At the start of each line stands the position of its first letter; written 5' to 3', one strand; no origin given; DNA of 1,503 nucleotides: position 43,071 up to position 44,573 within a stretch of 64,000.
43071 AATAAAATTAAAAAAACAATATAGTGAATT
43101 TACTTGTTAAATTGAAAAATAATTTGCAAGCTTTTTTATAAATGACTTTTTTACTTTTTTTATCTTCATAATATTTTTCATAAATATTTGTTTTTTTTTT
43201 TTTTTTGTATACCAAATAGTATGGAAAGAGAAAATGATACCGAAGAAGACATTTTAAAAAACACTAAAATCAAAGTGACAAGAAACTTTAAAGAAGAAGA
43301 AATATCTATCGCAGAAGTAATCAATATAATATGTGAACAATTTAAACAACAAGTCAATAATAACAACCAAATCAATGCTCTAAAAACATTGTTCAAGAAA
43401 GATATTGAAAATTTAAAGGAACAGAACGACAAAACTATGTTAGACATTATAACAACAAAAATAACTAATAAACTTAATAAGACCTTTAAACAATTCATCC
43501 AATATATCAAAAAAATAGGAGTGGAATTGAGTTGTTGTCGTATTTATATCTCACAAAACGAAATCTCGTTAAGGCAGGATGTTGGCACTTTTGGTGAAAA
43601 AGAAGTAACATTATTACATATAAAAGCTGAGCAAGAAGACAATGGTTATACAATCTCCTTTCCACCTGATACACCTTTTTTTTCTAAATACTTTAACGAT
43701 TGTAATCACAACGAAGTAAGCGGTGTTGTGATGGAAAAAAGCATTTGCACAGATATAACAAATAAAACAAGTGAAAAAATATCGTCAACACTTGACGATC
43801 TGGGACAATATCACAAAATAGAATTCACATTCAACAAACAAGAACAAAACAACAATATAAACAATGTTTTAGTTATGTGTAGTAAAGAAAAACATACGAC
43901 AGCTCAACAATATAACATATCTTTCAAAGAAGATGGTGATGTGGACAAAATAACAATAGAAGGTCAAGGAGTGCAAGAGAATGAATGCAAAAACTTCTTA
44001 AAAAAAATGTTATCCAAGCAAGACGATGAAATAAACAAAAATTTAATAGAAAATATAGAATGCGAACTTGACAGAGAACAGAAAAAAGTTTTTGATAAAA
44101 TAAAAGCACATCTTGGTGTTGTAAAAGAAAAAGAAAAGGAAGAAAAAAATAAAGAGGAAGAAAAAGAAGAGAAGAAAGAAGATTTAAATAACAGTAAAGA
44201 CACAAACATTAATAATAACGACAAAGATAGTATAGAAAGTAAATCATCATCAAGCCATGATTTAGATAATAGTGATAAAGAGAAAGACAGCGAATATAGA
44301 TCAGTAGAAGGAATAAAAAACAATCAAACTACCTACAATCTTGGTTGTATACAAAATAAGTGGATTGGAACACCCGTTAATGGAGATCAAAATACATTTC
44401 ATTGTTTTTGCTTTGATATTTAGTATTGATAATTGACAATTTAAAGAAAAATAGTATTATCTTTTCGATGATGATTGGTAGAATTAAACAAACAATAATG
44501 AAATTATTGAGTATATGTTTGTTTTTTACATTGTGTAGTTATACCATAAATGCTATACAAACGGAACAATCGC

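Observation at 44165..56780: Duplicated 350-bp cassette gives two unrelated proteins the same Cys-rich C-terminal domain on either side of virB4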

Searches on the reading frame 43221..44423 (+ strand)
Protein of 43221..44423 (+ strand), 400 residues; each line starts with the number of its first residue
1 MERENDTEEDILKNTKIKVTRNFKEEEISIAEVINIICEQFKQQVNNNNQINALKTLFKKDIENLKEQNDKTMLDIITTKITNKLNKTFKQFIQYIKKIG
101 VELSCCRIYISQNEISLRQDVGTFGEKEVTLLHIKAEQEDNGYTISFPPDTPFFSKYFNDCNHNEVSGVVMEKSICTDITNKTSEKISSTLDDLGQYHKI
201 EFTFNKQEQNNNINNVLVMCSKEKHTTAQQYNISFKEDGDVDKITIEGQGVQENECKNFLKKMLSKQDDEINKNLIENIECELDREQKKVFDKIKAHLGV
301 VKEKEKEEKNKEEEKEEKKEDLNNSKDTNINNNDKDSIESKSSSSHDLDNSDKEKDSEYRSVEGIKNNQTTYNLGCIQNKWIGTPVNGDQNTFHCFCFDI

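Call 10: search_protein_families(library=pfam, proteins=[window:43221-44423:+], max_evalue=0.01)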
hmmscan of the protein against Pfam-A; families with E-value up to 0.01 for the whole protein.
window:43221-44423:+ (400 aa): 1 family
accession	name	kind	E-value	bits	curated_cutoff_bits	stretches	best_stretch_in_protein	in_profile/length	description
PF07559.19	FlgE_D2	-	0.0014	19.5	22.7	1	184-246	22-93/142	Flagellar basal body protein FlaE D2 domain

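Call 12: find_homologous_proteins(query=window:43221-44423:+, max_evalue=0.01)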
Query window:43221-44423:+ (400 aa): 4 proteins with E <= 0.01 among 8000 candidates.
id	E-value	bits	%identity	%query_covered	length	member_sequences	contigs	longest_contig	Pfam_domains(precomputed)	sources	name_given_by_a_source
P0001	5.4e-253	857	100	100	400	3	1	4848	-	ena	-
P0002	1.9e-58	217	40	97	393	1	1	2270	-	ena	-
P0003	1.1e-13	69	39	40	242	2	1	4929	-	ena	-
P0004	1.9e-12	65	37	38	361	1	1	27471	-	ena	-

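Call 14: find_encoding_contigs(protein=P0002, flank=10000)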
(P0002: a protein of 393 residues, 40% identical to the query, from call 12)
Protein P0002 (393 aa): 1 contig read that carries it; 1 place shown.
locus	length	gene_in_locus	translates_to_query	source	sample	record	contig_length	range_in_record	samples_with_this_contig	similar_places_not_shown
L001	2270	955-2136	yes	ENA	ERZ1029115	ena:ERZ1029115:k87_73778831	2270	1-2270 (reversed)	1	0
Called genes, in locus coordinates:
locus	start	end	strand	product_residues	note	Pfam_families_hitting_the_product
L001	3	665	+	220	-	?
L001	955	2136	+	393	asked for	-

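Call 15: find_encoding_contigs(protein=P0004, flank=10000)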
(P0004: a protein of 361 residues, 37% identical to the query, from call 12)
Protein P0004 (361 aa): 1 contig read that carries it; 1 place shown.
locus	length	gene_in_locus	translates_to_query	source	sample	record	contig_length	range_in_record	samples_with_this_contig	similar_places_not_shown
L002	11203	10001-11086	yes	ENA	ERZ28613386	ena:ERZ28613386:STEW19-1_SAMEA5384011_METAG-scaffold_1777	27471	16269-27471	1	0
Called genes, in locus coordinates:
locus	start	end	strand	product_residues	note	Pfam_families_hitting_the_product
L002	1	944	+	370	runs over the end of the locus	-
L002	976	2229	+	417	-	PF07690:MFS_1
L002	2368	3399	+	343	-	PF01551:Peptidase_M23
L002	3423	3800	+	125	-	PF04519:Bactofilin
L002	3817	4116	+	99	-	PF13146:TRL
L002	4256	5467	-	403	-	PF00155:Aminotran_1_2, PF00266:Aminotran_5, PF01041:DegT_DnrJ_EryC1 (weak), PF01212:Beta_elim_lyase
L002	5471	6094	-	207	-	PF13244:MbhD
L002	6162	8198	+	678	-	PF17764:PriA_3primeBD (weak), PF00270:DEAD, PF04851:ResIII, PF18319:Zn_ribbon_PriA, PF00271:Helicase_C (weak), PF18074:PriA_C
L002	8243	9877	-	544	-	PF00089:Trypsin, PF13365:Trypsin_2, PF00595:PDZ, PF13180:PDZ_2, PF17820:PDZ_6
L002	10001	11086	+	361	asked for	-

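Call 16: find_encoding_contigs(protein=P0001, flank=10000)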
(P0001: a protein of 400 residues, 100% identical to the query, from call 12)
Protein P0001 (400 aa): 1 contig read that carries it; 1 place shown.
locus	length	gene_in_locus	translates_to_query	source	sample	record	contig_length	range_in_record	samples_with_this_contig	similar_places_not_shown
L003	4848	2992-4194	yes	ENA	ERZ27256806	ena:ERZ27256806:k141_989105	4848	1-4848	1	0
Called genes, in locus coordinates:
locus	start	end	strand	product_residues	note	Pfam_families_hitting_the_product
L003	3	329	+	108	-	?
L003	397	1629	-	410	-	PF01145:Band_7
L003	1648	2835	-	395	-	PF00009:GTP_EFTU, PF03144:GTP_EFTU_D2, PF03143:GTP_EFTU_D3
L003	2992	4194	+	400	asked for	-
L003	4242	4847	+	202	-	?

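Call 20: find_encoding_contigs(protein=P0003, flank=10000)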
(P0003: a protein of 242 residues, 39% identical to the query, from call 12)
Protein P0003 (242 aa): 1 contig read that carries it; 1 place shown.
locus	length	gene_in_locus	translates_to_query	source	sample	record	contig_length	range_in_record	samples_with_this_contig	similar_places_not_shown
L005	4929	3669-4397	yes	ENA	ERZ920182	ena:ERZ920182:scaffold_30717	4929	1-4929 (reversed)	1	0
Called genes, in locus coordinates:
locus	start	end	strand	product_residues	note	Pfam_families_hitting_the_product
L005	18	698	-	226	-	PF01551:Peptidase_M23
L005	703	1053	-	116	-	-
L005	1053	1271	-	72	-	-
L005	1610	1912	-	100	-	PF06356:DUF1064 (weak)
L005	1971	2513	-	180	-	PF13392:HNH_3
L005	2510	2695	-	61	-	-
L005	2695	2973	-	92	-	-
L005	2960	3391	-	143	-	-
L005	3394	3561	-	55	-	-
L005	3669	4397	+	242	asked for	-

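Call 32: search_protein_families(library=phrogs, proteins=[window:43221-44423:+, P0003, P0004, P0002], max_evalue=0.01)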
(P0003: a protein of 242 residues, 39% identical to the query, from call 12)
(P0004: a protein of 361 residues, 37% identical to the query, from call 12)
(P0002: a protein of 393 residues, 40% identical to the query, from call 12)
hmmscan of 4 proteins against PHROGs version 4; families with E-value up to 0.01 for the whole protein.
window:43221-44423:+ (400 aa): 0 families

P0003 (242 aa): 0 families

P0004 (361 aa): 0 families

P0002 (393 aa): 0 families

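Call 40: search_protein_representatives(alignment_id=A4)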
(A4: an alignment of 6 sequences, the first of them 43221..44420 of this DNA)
Query: 6 sequences, 366 profile positions. Proteins with E-value up to 0.001 (for the whole library): 30; up to 1e-10: 21; up to 1e-30: 12. The best 30 are listed.
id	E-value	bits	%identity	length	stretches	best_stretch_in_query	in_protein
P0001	1.5e-159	547.9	-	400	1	1-366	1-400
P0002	6.3e-154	529.4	-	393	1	4-366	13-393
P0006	9.7e-72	259.0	-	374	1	10-333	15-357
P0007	5.1e-65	236.9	-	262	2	74-280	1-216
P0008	1.7e-64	235.2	-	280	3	140-290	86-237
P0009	3.4e-54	201.2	-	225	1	74-274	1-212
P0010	8.2e-54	200.0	-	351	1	19-309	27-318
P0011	2.1e-53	198.6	-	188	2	138-280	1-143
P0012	2.3e-50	188.6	-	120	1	264-366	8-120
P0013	4.4e-46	174.5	-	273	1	82-315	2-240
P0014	3.7e-36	141.9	-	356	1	10-328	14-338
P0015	1.8e-34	136.3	-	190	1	175-366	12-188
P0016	1.4e-27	113.7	-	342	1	55-319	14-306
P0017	2.8e-27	112.7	-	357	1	31-323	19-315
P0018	7.9e-24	101.3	-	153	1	3-136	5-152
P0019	1.9e-21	93.5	-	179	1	204-366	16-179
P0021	1.5e-15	74.1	-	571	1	174-336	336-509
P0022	2.3e-15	73.5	-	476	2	26-146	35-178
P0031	2.9e-06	43.6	-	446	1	271-366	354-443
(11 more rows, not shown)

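Call 43: find_encoding_contigs(protein=P0021, flank=10000)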
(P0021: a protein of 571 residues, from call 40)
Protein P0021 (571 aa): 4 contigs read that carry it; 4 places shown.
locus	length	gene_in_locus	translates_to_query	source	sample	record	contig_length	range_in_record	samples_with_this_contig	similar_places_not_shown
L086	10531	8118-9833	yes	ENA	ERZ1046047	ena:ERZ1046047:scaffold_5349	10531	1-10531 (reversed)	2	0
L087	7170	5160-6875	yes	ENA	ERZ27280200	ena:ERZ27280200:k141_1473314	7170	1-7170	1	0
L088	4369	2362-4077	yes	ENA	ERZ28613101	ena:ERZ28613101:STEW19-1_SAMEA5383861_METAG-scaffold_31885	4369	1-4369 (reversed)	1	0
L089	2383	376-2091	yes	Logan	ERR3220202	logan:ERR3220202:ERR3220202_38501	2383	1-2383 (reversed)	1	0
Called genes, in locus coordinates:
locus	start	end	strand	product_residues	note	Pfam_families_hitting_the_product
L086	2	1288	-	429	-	?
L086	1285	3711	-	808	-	PF00133:tRNA-synt_1, PF01406:tRNA-synt_1e (faint), PF09334:tRNA-synt_1g, PF08264:Anticodon_1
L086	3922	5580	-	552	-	-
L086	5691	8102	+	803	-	PF27097:VirB4_TrbE_N, PF03135:CagE_TrbE_VirB, PF12846:AAA_10 (faint), PF19044:P-loop_TraG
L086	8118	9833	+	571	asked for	-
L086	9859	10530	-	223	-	?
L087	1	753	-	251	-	?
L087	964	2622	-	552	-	-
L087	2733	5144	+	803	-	PF27097:VirB4_TrbE_N, PF03135:CagE_TrbE_VirB, PF12846:AAA_10 (faint), PF19044:P-loop_TraG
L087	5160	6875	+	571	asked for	-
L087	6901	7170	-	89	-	?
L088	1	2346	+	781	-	?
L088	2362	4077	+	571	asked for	-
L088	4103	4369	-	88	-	?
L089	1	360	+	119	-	?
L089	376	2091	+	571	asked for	-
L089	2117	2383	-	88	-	?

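Call 46: search_protein_families(library=pfam, proteins=[P0021, P0031, P0019, P0022, P0006, P0010], max_evalue=0.1)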
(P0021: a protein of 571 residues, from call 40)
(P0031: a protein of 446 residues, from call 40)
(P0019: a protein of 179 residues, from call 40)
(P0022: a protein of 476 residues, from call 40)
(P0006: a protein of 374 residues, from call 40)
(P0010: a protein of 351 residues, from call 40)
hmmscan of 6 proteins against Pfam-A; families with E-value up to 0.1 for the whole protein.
P0021 (571 aa): 0 families

P0031 (446 aa): 1 family
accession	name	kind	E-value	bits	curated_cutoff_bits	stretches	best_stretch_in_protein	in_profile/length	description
PF23315.1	PEX6_4th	-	0.012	16.3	27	1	110-150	19-59/140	PEX6 fourth domain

P0019 (179 aa): 1 family
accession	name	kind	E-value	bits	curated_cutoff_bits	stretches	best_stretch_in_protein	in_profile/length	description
PF23962.1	DUF7290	-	0.044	14.6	27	0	55-107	6-57/82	Domain of unknown function (DUF7290)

P0022 (476 aa): 0 families

P0006 (374 aa): 1 family
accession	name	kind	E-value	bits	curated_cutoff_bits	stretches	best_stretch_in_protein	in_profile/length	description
PF04758.19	Ribosomal_S30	-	8.2e-05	23.2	27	1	232-267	5-41/58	Ribosomal protein S30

P0010 (351 aa): 1 family
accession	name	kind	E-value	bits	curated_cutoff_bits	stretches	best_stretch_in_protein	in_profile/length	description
PF20159.5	YidB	-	0.06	14.1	24.3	0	61-102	60-101/132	YidB-like protein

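Call 47: search_solved_structures(query=P0021, max_evalue=10, show_alignments=2)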
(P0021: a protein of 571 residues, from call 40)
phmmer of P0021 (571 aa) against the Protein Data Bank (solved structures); distinct sequences matched with E-value up to 10: 0.

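Call 48: find_homologous_proteins(query=P0021, max_evalue=0.001)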
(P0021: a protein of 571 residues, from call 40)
Query P0021 (571 aa): 4 proteins with E <= 0.001 among 8000 candidates.
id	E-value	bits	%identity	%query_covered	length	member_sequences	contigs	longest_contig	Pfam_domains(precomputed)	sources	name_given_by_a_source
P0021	0.0e+0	1233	100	100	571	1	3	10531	-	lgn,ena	-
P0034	6.0e-262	888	76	100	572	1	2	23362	-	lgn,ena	-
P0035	3.4e-241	820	81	84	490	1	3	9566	-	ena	-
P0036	6.9e-89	317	42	77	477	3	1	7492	-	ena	-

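Call 51: find_encoding_contigs(protein=P0034, flank=10000)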
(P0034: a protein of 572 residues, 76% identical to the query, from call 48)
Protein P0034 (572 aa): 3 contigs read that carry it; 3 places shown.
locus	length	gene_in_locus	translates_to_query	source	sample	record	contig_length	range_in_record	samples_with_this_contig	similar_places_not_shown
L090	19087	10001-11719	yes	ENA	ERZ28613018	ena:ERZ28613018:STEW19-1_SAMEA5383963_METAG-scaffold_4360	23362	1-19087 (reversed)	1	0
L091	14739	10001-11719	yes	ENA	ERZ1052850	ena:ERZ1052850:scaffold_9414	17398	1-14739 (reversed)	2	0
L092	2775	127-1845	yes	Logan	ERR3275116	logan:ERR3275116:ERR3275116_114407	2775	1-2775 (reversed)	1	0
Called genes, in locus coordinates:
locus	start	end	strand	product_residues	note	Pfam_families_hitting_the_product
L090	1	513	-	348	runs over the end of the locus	-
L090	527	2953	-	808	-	PF00133:tRNA-synt_1, PF01406:tRNA-synt_1e (faint), PF09334:tRNA-synt_1g, PF08264:Anticodon_1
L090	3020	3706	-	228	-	PF01427:Peptidase_M15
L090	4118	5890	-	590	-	-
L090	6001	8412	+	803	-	PF27097:VirB4_TrbE_N, PF03135:CagE_TrbE_VirB, PF12846:AAA_10 (faint), PF19044:P-loop_TraG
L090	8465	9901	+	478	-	-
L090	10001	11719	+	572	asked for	-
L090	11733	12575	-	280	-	PF00398:RrnaAD, PF13649:Methyltransf_25 (weak)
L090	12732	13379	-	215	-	PF12686:DUF3800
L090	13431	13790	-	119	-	PF02033:RBFA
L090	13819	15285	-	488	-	PF01425:Amidase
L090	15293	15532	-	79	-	PF07866:DUF1653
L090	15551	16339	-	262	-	PF02666:PS_Dcarbxylase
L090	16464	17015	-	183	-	PF01765:RRF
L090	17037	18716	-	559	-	PF21760:SecD_1st, PF22599:SecDF_P1_head, PF02355:SecD_SecF_C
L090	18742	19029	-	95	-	PF01649:Ribosomal_S20p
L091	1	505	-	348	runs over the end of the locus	-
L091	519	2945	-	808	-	PF00133:tRNA-synt_1, PF01406:tRNA-synt_1e (faint), PF09334:tRNA-synt_1g, PF08264:Anticodon_1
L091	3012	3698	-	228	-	PF01427:Peptidase_M15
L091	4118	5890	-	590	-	-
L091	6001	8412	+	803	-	PF27097:VirB4_TrbE_N, PF03135:CagE_TrbE_VirB, PF12846:AAA_10 (faint), PF19044:P-loop_TraG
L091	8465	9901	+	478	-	-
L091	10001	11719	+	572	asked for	-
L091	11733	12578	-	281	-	PF00398:RrnaAD, PF13649:Methyltransf_25 (weak)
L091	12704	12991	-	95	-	-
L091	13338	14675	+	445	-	PF03600:CitMHS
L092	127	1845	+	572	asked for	-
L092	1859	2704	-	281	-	PF00398:RrnaAD, PF13649:Methyltransf_25 (weak)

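Call 52: find_encoding_contigs(protein=P0035, flank=10000)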
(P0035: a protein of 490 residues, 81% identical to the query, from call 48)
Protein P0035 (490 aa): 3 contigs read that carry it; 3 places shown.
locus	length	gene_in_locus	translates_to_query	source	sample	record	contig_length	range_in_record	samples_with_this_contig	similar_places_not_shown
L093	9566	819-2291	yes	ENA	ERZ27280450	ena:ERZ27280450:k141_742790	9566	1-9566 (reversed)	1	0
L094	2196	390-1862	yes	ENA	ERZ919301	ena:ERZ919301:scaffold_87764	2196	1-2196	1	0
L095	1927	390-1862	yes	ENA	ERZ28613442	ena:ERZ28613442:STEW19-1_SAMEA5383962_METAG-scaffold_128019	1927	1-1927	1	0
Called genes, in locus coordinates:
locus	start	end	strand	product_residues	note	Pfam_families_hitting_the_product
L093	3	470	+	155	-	?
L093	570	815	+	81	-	-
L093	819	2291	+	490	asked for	-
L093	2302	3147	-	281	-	PF00398:RrnaAD, PF13649:Methyltransf_25 (weak)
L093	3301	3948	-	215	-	PF12686:DUF3800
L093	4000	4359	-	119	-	PF02033:RBFA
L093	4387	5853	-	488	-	PF01425:Amidase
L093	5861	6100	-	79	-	PF07866:DUF1653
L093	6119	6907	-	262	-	PF02666:PS_Dcarbxylase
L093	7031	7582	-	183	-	PF01765:RRF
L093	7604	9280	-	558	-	PF21760:SecD_1st, PF22599:SecDF_P1_head, PF02355:SecD_SecF_C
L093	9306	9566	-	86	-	?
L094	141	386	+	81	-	-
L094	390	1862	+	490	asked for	-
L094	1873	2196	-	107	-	?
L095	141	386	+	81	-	-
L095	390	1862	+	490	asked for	-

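Call 72: predict_structure(alignment_id=A5)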
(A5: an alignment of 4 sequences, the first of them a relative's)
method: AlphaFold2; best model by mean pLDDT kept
length: 571 residues; sequences in the alignment: 4
mean_pLDDT: 44.9   pTM: 0.40
mean pLDDT of the five models: 44.9, 38.0, 36.7, 36.0, 34.8
residues with pLDDT >= 90: 15; 70-90: 64; 50-70: 112; < 50: 380
segments of 3 or more residues with pLDDT < 50: 1-16, 57-119, 205-213, 233-240, 257-264, 306-309, 311-313, 316-571
pLDDT, mean of each block of 10 residues (from residue 1): 37 49 50 57 59 49 43 37 34 38 33 36 53 64 65 81 92 75 68 90 49 54 58 49 78 62 50 58 74 83 59 46 33 35 35 27 30 33 34 38 32 33 34 30 29 28 26 25 25 25 28 29 26 26 25 24 24 27
secondary structure, 60 per line:
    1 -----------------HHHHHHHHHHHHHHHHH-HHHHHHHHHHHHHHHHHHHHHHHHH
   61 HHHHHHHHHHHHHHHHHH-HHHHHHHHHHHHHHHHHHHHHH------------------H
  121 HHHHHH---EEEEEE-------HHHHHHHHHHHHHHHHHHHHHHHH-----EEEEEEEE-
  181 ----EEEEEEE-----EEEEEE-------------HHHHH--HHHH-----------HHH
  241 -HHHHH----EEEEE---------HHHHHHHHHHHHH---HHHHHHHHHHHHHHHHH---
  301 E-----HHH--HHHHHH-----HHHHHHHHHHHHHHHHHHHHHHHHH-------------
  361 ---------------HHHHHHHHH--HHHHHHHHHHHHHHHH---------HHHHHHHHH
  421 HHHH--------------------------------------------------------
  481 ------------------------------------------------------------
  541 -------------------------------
elements in order: H18-34 H36-78 H80-101 H120-126 E130-135 H143-166 E172-179 E185-191 E197-202 H216-220 H223-226 H242-246 E251-255 H265-277 H281-297 H312-317 H323-347 H376-384 H387-402 H412-424

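Call 76: predict_structure(alignment_id=A8)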
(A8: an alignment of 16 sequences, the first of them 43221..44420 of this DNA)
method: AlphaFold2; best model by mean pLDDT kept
length: 400 residues; sequences in the alignment: 16
mean_pLDDT: 73.0   pTM: 0.69
mean pLDDT of the five models: 73.0, 72.4, 72.1, 71.5, 71.0
residues with pLDDT >= 90: 125; 70-90: 136; 50-70: 44; < 50: 95
segments of 3 or more residues with pLDDT < 50: 1-4, 303-383, 387-390
pLDDT, mean of each block of 10 residues (from residue 1): 59 93 92 92 80 87 74 88 92 89 86 81 59 77 90 77 75 90 91 81 82 89 78 90 86 86 84 93 94 92 47 46 35 39 36 31 30 31 48 50
secondary structure, 60 per line:
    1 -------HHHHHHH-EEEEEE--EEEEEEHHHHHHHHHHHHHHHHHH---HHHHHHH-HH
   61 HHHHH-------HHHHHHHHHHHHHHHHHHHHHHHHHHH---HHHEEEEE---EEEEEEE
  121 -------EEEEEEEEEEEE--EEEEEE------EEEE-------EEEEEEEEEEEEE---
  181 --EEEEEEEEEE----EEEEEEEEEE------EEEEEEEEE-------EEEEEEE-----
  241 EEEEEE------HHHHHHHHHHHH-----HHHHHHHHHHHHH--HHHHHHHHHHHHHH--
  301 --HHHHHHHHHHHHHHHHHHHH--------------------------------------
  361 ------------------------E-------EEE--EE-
elements in order: H8-14 E16-21 E24-29 H30-47 H51-57 H59-65 H73-99 E106-110 E114-120 E128-139 E142-147 E154-157 E165-177 E183-192 E197-206 E213-221 E229-235 E241-246 H253-264 H270-282 H285-298 H303-322 E393-395

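Call 84: find_encoding_contigs(protein=P0019, flank=10000)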
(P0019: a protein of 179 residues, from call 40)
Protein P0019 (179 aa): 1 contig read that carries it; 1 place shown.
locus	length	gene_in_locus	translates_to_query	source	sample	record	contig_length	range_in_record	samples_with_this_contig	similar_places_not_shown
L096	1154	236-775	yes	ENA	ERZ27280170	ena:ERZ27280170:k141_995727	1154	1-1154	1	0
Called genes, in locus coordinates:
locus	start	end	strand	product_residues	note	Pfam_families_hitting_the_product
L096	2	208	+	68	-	?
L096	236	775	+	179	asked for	-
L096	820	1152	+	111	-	?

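Call 85: find_encoding_contigs(protein=P0031, flank=10000)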
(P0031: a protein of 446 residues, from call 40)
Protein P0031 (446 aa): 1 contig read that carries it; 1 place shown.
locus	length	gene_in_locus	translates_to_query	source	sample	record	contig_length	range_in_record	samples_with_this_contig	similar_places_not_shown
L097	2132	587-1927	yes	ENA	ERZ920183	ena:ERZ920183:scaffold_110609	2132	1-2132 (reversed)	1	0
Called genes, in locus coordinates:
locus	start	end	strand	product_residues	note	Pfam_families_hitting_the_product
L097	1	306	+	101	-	?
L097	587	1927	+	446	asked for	-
